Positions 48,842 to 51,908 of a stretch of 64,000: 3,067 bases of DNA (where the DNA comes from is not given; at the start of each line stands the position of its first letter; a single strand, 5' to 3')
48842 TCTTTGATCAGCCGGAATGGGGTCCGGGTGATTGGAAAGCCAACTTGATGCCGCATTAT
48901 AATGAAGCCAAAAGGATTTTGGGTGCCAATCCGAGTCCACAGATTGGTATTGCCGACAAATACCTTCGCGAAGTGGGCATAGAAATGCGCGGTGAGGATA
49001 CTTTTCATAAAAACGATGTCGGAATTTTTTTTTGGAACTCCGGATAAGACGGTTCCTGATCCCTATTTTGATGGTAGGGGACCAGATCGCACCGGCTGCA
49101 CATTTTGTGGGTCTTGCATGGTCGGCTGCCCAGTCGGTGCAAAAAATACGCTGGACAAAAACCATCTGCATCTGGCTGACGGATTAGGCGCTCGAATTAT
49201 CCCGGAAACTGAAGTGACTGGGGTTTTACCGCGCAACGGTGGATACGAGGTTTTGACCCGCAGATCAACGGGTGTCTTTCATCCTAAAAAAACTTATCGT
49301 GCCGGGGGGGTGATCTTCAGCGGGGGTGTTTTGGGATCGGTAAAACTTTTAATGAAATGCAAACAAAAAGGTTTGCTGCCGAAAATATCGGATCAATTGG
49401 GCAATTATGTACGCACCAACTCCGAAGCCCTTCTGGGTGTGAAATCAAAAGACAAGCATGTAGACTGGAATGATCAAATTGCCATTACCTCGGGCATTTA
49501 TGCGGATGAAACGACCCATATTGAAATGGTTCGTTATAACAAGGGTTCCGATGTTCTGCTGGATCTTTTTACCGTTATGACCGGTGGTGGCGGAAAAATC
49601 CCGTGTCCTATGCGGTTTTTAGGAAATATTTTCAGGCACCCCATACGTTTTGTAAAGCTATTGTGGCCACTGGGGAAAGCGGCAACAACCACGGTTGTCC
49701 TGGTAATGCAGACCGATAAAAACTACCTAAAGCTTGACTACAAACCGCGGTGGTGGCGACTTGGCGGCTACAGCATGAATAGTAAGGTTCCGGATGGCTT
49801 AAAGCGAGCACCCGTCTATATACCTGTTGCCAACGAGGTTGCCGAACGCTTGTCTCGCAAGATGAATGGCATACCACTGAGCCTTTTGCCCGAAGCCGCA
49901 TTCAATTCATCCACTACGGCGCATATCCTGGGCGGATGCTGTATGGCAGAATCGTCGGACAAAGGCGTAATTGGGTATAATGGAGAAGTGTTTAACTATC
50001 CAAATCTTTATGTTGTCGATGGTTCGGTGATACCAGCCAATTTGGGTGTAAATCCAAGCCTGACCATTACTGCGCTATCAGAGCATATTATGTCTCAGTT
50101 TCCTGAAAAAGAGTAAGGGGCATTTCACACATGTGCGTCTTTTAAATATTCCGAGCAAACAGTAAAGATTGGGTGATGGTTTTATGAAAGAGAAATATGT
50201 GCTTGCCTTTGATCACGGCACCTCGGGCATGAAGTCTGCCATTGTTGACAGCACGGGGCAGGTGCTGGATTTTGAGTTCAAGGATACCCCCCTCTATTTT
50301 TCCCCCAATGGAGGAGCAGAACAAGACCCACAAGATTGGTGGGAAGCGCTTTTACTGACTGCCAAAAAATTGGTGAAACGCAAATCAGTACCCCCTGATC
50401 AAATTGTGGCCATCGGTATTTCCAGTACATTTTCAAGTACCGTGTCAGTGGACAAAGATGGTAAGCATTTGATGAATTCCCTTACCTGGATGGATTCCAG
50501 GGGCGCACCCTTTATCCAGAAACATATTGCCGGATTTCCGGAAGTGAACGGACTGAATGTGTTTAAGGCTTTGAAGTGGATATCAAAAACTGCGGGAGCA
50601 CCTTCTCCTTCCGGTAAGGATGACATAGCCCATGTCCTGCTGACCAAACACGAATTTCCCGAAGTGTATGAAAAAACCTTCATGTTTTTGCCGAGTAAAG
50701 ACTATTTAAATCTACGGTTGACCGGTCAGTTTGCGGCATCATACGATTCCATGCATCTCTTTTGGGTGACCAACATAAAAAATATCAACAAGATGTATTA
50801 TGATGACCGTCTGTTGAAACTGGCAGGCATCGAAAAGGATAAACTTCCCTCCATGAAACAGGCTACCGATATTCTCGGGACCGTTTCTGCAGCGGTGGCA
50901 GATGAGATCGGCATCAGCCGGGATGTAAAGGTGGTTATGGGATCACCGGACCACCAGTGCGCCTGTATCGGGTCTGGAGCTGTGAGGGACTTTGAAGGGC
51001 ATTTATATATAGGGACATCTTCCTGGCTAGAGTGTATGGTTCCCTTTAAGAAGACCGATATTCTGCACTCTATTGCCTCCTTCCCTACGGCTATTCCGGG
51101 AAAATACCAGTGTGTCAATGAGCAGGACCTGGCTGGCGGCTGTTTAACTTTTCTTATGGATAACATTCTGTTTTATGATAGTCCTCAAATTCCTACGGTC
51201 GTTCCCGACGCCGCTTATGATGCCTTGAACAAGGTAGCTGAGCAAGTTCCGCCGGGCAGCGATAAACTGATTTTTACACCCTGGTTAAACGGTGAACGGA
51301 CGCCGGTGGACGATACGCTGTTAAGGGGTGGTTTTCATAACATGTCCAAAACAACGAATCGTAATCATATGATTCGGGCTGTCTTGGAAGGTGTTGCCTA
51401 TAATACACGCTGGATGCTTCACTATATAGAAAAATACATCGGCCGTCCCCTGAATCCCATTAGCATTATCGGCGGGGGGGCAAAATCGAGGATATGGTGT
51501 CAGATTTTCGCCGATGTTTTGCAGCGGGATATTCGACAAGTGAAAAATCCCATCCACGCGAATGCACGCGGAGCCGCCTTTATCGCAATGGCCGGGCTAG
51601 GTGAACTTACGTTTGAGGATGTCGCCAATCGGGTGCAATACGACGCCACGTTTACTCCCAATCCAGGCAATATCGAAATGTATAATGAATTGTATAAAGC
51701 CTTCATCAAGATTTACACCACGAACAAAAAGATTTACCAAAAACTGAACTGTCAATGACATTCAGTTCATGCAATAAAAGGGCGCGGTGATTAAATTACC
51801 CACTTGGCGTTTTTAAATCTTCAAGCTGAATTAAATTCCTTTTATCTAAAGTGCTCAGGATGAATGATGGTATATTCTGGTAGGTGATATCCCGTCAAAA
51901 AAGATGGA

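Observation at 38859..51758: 13-kb island pairing corrinoid-less MttB-family proteins with FGGY kinases and flavin/NAD oxidoreductases: candidate novel catabolic pathway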

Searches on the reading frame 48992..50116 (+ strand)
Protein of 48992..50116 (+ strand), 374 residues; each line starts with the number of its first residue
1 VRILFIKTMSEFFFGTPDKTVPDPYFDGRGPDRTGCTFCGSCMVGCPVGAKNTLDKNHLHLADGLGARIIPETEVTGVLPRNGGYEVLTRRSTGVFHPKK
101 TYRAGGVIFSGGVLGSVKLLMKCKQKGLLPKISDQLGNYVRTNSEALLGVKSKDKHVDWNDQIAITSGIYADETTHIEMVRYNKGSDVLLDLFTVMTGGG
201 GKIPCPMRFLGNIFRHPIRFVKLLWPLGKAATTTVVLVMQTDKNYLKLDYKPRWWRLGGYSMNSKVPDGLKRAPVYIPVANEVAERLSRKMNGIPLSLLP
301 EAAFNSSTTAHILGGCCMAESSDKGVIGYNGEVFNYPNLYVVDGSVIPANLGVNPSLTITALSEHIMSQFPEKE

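Call 3: search_protein_families(library=pfam, proteins=[window:48992-50116:+])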
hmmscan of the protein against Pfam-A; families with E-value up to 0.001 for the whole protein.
window:48992-50116:+ (374 aa): 2 families
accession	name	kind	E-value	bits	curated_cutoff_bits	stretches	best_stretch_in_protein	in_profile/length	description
PF05199.19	GMC_oxred_C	-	1.7e-15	58.2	24.6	1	305-362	81-138/139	GMC oxidoreductase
PF00732.25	GMC_oxred_N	-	4.2e-06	27.2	23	1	32-122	107-199/218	GMC oxidoreductase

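Call 4: search_protein_families(library=ncbifam, proteins=[window:48992-50116:+], max_evalue=0.00001)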
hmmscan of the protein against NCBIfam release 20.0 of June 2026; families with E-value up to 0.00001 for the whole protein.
window:48992-50116:+ (374 aa): 2 families
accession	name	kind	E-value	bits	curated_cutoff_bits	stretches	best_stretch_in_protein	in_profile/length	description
NF058674.1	CholsOxChoxAB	equivalog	1.9e-114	383.1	850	1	16-373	171-535/535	cholesterol oxidase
TIGR04542.1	GMC_mycofac_2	equivalog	1.9e-06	27.2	400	0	309-368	369-423/425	mycofactocin system GMC family oxidoreductase MftG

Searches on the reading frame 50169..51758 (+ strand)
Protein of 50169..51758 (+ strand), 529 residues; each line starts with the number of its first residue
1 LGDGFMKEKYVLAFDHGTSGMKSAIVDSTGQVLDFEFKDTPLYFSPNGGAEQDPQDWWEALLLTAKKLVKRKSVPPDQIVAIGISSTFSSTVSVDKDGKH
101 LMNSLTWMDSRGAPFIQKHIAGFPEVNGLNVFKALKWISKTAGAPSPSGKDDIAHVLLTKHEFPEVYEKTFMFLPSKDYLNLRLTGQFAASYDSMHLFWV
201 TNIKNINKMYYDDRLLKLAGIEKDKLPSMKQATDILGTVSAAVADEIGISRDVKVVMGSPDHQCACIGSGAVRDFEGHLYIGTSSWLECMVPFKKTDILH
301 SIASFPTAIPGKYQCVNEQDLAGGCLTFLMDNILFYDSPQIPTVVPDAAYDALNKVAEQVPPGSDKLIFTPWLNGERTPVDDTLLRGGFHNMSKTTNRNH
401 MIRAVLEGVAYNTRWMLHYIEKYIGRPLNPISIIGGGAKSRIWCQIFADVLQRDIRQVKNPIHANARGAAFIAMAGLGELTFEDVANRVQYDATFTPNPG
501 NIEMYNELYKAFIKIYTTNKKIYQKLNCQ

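Call 3: search_protein_families(library=pfam, proteins=[window:50169-51758:+])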
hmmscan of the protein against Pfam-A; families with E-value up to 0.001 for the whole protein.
window:50169-51758:+ (529 aa): 2 families
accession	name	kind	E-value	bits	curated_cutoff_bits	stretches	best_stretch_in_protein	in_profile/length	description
PF00370.27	FGGY_N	-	1.5e-40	139.8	28.8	1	10-268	1-245/245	FGGY family of carbohydrate kinases, N-terminal domain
PF02782.22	FGGY_C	-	6.4e-27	95.1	27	1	281-475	5-196/198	FGGY family of carbohydrate kinases, C-terminal domain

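Call 4: search_protein_families(library=ncbifam, proteins=[window:50169-51758:+], max_evalue=0.00001)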
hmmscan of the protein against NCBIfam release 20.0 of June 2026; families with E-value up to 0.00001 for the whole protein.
window:50169-51758:+ (529 aa): 12 families
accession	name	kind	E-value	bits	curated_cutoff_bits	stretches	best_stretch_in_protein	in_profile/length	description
TIGR01312.1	XylB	equivalog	2.8e-81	273.5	380.25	1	14-516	3-480/481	xylulokinase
TIGR01314.1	gntK_FGGY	equivalog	1.2e-70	238.5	648.55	1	10-525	1-499/505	gluconokinase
NF008187.0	PRK10939.1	equivalog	4.4e-42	144.4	528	1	7-523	2-507/521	autoinducer-2 kinase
NF011601.0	PRK15027.1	equivalog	1.1e-40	139.4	912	1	13-518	4-478/484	xylulokinase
NF003154.0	PRK04123.1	equivalog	5.1e-40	137.7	428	1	7-518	2-536/554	ribulokinase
TIGR01311.1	glycerol_kin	equivalog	2.9e-37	128.1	590.35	1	9-498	1-473/496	glycerol kinase GlpK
NF000756.0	PRK00047.1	subfamily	2.6e-36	125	498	1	6-511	2-486/502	glycerol kinase GlpK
TIGR01234.1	L-ribulokinase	equivalog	2.1e-31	109.3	583.25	1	45-519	49-530/536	ribulokinase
TIGR02628.1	fuculo_kin_coli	equivalog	3e-31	108.9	470.9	1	11-486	3-451/465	L-fuculokinase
TIGR01315.1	5C_CHO_kinase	subfamily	2.6e-20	72.6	408.7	1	12-521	3-539/541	FGGY family pentulose kinase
NF007925.0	PRK10640.1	equivalog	3.3e-15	55.5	639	1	164-484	148-448/489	rhamnulokinase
TIGR02627.1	rhamnulo_kin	equivalog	2.1e-14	53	527.95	1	161-297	139-269/454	rhamnulokinase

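Call 39: search_solved_structures(query=window:50169-51758:+, max_evalue=1e-20)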
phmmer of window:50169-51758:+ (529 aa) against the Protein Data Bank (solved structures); distinct sequences matched with E-value up to 1e-20: 24.
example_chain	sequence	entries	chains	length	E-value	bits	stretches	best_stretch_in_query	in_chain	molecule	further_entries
3gbt_A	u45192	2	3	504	5.9e-42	147.2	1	7-519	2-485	Gluconate kinase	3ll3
3ifr_A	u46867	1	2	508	8e-37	130.3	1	9-522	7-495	Carbohydrate kinase, FGGY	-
2itm_A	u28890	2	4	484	2.8e-35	125.2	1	12-514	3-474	Xylulose kinase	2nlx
2zf5_O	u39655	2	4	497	2.9e-30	108.6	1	8-476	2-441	Glycerol kinase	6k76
3hz6_A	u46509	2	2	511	3.1e-30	108.5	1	10-474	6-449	Xylulokinase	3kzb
6k78_B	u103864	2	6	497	3.3e-30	108.4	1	8-476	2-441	Glycerol kinase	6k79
6k78_A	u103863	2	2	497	3.4e-30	108.4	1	8-476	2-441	Glycerol kinase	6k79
5vm1_A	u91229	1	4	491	7.9e-29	103.9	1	11-517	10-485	Xylulokinase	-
2dpn_A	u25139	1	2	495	5.7e-28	101.1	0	201-498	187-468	Glycerol kinase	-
3g25_A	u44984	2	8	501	3.6e-27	98.4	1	7-514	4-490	Glycerol kinase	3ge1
1bo5_O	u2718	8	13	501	5.3e-26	94.6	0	201-497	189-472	PROTEIN (GLYCEROL KINASE) | GLYCEROL KINASE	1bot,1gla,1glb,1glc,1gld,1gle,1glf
1bu6_O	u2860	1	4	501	5.3e-26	94.6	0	201-497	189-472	PROTEIN (GLYCEROL KINASE)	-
1bwf_Y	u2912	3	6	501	5.3e-26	94.5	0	201-497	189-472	GLYCEROL KINASE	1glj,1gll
3ezw_A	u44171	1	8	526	7.5e-26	94.1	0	201-497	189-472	Glycerol kinase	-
3flc_O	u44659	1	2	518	2.3e-25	92.5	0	201-511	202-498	Glycerol kinase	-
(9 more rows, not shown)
